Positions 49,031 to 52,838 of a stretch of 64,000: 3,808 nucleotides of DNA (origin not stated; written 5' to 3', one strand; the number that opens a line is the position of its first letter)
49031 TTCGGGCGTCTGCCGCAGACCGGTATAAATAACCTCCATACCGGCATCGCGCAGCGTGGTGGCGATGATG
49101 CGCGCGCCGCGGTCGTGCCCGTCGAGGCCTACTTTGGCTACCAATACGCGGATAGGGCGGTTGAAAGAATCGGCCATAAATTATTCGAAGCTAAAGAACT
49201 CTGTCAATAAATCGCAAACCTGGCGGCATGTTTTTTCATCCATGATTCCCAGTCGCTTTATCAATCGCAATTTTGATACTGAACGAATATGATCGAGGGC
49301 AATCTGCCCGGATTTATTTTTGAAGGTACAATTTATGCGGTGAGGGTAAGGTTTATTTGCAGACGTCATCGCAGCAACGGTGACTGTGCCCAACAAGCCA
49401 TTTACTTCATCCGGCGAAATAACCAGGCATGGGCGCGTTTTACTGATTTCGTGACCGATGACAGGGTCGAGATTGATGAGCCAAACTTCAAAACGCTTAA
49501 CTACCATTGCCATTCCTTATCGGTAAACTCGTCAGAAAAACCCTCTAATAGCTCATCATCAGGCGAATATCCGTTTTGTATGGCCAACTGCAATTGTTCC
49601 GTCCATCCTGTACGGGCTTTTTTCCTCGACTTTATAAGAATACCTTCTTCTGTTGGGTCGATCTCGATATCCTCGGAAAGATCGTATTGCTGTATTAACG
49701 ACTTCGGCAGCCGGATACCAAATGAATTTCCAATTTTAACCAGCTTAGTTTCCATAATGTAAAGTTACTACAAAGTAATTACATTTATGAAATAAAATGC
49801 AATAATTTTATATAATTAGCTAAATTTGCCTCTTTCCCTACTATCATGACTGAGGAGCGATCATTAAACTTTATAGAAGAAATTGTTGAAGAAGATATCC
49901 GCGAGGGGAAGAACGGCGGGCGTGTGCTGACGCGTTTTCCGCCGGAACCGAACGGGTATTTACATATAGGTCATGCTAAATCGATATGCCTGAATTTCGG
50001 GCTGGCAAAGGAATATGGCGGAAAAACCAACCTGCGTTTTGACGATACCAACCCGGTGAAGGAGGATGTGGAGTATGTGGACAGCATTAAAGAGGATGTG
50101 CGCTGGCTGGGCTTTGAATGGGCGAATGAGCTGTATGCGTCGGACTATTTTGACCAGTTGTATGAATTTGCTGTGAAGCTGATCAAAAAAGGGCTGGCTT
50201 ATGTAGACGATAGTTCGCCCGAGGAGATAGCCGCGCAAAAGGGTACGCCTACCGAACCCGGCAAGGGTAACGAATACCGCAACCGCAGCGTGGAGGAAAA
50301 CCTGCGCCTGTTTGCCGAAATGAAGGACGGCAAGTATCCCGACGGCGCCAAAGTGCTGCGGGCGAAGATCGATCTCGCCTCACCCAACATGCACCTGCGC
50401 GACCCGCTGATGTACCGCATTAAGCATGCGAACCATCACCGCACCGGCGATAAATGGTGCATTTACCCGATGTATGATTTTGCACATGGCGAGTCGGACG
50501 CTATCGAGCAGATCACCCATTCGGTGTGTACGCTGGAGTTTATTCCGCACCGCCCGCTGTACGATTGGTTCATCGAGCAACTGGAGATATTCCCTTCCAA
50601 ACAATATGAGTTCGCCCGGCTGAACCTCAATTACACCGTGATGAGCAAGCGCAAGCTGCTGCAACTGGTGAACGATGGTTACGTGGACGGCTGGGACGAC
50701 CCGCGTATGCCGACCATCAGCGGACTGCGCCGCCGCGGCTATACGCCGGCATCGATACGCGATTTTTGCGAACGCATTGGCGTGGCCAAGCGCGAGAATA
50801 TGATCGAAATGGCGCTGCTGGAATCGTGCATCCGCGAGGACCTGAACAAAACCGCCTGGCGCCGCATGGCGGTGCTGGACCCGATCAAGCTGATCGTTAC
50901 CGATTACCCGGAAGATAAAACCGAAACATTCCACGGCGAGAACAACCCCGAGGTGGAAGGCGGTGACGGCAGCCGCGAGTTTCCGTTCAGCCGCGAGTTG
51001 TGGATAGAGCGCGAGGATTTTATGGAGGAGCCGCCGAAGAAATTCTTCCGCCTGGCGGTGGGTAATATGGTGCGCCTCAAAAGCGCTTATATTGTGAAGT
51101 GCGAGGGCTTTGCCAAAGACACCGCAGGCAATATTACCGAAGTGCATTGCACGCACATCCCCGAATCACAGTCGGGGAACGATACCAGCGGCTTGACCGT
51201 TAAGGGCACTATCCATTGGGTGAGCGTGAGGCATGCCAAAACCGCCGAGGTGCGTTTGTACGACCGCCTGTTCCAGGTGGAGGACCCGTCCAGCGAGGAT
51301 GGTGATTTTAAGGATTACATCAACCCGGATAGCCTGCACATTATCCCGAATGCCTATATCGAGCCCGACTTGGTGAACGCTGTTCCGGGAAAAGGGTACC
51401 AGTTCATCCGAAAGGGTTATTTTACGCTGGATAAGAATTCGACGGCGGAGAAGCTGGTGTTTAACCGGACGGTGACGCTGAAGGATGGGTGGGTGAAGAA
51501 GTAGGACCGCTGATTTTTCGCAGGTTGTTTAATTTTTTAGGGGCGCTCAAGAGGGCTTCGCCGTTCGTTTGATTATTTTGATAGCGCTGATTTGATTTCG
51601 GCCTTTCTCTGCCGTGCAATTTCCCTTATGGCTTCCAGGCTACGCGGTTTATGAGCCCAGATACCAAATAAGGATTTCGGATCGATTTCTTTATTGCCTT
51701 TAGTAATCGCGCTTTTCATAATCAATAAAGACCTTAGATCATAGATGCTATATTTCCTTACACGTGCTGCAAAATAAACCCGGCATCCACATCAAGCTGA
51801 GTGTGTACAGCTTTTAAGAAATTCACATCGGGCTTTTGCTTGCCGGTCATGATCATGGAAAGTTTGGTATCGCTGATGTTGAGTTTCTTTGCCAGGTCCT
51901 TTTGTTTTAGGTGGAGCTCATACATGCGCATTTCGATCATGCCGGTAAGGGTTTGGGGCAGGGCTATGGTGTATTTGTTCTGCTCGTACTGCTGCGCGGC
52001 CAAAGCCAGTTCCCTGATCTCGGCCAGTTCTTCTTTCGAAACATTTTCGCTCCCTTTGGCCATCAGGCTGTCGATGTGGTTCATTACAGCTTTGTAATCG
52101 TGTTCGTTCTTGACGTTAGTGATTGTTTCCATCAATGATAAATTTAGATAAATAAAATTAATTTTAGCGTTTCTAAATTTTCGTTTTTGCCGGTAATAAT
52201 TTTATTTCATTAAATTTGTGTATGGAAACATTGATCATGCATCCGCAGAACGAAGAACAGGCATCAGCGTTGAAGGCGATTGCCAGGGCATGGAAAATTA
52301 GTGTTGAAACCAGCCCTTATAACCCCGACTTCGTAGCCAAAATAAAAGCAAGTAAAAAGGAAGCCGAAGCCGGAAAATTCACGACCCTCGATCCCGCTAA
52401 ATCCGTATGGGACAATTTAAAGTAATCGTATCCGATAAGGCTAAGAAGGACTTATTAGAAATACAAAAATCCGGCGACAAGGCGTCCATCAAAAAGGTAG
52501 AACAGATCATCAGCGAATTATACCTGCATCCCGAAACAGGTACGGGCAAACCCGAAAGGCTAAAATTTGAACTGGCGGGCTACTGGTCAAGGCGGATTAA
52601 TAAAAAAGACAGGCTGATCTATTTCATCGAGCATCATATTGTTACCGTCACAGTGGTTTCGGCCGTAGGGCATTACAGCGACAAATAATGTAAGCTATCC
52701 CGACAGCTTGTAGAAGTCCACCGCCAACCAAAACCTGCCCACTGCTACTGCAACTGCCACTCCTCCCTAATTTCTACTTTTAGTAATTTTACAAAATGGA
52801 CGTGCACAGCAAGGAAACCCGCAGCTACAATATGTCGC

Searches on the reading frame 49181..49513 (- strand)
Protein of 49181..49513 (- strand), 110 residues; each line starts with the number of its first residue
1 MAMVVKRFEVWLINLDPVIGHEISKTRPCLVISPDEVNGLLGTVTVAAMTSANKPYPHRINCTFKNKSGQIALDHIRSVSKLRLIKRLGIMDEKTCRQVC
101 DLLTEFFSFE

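Call 82: search_protein_families(library=pfam, proteins=[window:49181-49513:-], max_evalue=0.01)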
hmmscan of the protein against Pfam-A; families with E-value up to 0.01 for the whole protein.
window:49181-49513:- (110 aa): 1 family
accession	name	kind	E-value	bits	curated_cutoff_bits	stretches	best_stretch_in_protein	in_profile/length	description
PF02452.23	PemK_toxin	-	8.6e-27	93.9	23.1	1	6-107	1-109/109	PemK-like, MazF-like toxin of type II toxin-antitoxin system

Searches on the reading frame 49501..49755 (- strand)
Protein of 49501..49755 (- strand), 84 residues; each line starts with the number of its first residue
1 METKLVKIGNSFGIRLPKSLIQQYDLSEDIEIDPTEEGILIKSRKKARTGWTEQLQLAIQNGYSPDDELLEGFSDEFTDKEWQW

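Call 82: search_protein_families(library=pfam, proteins=[window:49501-49755:-], max_evalue=0.01)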
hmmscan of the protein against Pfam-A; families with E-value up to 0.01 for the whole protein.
window:49501-49755:- (84 aa): 1 family
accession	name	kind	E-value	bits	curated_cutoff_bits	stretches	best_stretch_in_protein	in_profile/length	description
PF04014.23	MazE_antitoxin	-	1.6e-06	28.4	24.7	1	6-47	2-46/48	Antidote-toxin recognition MazE, bacterial antitoxin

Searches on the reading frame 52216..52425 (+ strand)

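Call 3: search_protein_families(library=pfam, proteins=[window:52216-52425:+], max_evalue=1)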
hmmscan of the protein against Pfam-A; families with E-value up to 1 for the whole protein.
window:52216-52425:+ (69 aa): 2 families
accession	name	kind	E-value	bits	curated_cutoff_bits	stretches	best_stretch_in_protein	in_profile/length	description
PF10884.14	DUF2683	-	3.4e-22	78.9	27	1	3-65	1-65/66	Protein of unknown function (DUF2683)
PF13773.12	DUF4170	-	0.17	12.3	25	1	41-65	16-40/60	Domain of unknown function (DUF4170)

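Call 34: search_protein_families(library=ncbifam, proteins=[window:52216-52425:+], max_evalue=0.01)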
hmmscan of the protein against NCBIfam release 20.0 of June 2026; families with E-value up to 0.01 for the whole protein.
window:52216-52425:+ (69 aa): 0 families

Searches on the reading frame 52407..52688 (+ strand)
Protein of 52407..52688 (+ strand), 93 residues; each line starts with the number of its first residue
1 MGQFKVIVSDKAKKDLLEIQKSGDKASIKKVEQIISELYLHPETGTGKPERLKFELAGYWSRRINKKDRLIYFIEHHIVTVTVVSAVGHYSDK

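Call 3: search_protein_families(library=pfam, proteins=[window:52407-52688:+], max_evalue=1)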
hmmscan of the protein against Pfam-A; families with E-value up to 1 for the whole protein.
window:52407-52688:+ (93 aa): 3 families
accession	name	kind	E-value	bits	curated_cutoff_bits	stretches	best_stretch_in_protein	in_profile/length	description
PF06769.20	YoeB_toxin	-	5.7e-18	65.2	27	1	13-90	6-80/80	YoeB-like toxin of bacterial type II toxin-antitoxin system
PF05016.21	ParE_toxin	-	3.6e-07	31.1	23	1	6-89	1-84/89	ParE toxin of type II toxin-antitoxin system, parDE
PF05015.19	HigB-like_toxin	-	0.049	14.5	27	1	33-78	40-82/91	RelE-like toxin of type II toxin-antitoxin system HigB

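Call 34: search_protein_families(library=ncbifam, proteins=[window:52407-52688:+], max_evalue=0.01)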
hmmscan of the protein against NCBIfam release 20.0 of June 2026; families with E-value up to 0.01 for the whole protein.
window:52407-52688:+ (93 aa): 3 families
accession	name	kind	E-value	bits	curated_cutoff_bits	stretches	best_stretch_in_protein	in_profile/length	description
TIGR02116.1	toxin_Txe_YoeB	equivalog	3.2e-20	72.1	51.8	1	9-90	2-80/80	Txe/YoeB family addiction module toxin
TIGR02385.1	RelE_StbE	subfamily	5e-06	26.9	27.9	1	5-89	1-84/88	type II toxin-antitoxin system mRNA interferase toxin, RelE/StbE family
TIGR00053.1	TIGR00053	subfamily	0.003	18.1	87.25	1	4-86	2-84/92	YafQ family addiction module toxin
